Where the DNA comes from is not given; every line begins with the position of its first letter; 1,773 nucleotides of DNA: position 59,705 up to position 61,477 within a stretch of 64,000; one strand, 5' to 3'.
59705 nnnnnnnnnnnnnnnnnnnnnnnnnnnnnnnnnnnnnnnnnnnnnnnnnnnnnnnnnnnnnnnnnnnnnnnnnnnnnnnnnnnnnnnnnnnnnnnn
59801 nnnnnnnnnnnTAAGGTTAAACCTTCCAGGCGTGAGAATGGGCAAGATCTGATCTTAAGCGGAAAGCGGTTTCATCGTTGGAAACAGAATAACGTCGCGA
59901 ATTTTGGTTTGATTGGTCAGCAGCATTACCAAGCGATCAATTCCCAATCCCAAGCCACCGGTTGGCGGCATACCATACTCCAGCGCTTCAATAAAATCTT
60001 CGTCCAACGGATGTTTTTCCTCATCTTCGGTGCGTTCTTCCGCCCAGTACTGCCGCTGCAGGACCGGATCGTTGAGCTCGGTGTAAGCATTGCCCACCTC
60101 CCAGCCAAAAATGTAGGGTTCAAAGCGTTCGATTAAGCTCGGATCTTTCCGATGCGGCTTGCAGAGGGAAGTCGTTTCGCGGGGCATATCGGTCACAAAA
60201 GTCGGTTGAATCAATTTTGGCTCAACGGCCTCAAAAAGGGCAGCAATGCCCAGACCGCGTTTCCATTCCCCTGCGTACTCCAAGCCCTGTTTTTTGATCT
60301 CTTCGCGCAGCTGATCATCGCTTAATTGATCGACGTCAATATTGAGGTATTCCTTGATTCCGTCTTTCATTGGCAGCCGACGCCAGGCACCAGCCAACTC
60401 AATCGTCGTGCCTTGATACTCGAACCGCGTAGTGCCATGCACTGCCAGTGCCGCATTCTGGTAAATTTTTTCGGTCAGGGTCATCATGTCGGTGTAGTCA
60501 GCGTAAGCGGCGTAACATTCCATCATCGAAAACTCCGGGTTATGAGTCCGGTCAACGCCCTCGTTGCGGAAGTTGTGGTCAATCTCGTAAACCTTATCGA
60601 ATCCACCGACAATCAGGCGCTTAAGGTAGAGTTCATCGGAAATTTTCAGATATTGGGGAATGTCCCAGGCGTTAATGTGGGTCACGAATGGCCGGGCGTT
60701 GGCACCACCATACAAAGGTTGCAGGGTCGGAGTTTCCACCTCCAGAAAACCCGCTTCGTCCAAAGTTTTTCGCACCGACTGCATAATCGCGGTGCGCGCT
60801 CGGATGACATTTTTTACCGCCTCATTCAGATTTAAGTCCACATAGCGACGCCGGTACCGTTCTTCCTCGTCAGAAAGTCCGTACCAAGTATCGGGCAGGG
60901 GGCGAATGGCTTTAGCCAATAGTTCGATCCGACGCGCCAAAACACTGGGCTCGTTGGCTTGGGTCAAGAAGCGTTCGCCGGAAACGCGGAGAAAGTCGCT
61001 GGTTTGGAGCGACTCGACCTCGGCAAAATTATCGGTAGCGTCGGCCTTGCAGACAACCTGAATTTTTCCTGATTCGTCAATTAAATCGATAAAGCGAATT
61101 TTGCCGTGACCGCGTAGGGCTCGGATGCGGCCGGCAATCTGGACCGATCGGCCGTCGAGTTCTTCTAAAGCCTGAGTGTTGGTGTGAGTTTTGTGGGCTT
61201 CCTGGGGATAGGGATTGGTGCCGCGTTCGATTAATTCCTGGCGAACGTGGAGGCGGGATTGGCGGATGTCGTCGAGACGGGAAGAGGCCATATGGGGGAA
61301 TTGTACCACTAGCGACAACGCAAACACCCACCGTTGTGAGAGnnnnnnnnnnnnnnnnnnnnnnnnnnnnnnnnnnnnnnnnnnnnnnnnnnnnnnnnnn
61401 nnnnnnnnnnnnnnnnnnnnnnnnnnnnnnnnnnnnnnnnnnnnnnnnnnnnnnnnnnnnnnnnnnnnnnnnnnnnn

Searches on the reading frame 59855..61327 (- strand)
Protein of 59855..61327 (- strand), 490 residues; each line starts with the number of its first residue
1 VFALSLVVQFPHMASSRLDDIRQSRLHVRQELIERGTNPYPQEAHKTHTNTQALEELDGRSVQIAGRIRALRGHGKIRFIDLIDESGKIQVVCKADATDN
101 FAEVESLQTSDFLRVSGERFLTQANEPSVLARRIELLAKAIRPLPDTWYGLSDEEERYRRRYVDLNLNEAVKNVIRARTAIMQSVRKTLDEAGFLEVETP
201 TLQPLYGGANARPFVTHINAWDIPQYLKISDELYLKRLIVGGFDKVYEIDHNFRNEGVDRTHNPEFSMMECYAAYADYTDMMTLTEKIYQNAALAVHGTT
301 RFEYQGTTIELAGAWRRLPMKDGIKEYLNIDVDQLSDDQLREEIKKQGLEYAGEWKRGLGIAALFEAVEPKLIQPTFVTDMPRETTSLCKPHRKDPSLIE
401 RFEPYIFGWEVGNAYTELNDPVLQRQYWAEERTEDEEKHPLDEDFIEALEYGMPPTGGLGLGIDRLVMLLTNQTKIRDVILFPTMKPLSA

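Call 68: search_protein_families(library=pfam, proteins=[window:59855-61327:-], max_evalue=0.00001)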
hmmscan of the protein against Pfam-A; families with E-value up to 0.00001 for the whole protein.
window:59855-61327:- (490 aa): 3 families
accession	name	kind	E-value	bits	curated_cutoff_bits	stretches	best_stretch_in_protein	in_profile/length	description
PF00152.25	tRNA-synt_2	-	5.7e-89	298.7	25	1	153-485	1-307/308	tRNA synthetases class II (D, K and N)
PF01336.31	tRNA_anti-codon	-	5.1e-14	52.4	27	1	62-137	1-75/75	OB-fold nucleic acid binding domain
PF01409.25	tRNA-synt_2d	-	9.8e-06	25.7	19.8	0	246-278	105-137/246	tRNA synthetases class II core domain (F)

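Call 109: find_homologous_proteins(query=window:59855-61327:-, max_evalue=1e-50)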
Query window:59855-61327:- (490 aa): 8000 proteins with E <= 1e-50 among 8000 candidates; the best 120 are listed.
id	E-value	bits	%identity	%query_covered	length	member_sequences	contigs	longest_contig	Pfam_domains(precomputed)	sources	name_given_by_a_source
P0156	0.0e+0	1092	100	98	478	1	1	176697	PF01409.26,PF01336.32,PF00152.26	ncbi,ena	-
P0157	8.3e-276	934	82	97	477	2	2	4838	PF01336.32,PF00152.26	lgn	-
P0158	2.9e-256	869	78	97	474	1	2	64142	PF01336.32,PF00152.26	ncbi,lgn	-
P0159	4.6e-249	845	75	97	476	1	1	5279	PF01336.32,PF00152.26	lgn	-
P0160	1.6e-246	837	75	97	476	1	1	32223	PF01336.32,PF00152.26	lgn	-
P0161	1.9e-246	837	75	97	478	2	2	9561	PF01409.26,PF01336.32,PF00152.26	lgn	-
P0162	4.8e-246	835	74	97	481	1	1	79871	PF01409.26,PF01336.32,PF00152.26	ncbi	-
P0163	2.3e-243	827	73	97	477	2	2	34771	PF01336.32,PF00152.26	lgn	-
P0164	1.2e-242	824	74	97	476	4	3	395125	PF01409.26,PF01336.32,PF00152.26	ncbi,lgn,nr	ncbi:lysine--tRNA ligase [Candidatus Woesebacteria bacterium]|nr:lysine--tRNA ligase [Candidatus Woe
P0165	5.4e-242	822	73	97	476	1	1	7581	PF01336.32,PF00152.26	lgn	-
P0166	1.6e-239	814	72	97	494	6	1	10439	PF01409.26,PF01336.32,PF00152.26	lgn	-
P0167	4.6e-238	809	74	95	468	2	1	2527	PF01409.26,PF01336.32,PF00152.26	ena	-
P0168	1.3e-236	804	71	97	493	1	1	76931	PF01336.32,PF00152.26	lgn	-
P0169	7.4e-235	799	71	97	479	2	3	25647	PF01409.26,PF01336.32,PF00152.26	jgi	jgi:lysyl-tRNA synthetase class 2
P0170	9.4e-232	788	71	97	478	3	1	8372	PF01409.26,PF01336.32,PF00152.26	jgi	jgi:lysyl-tRNA synthetase, class II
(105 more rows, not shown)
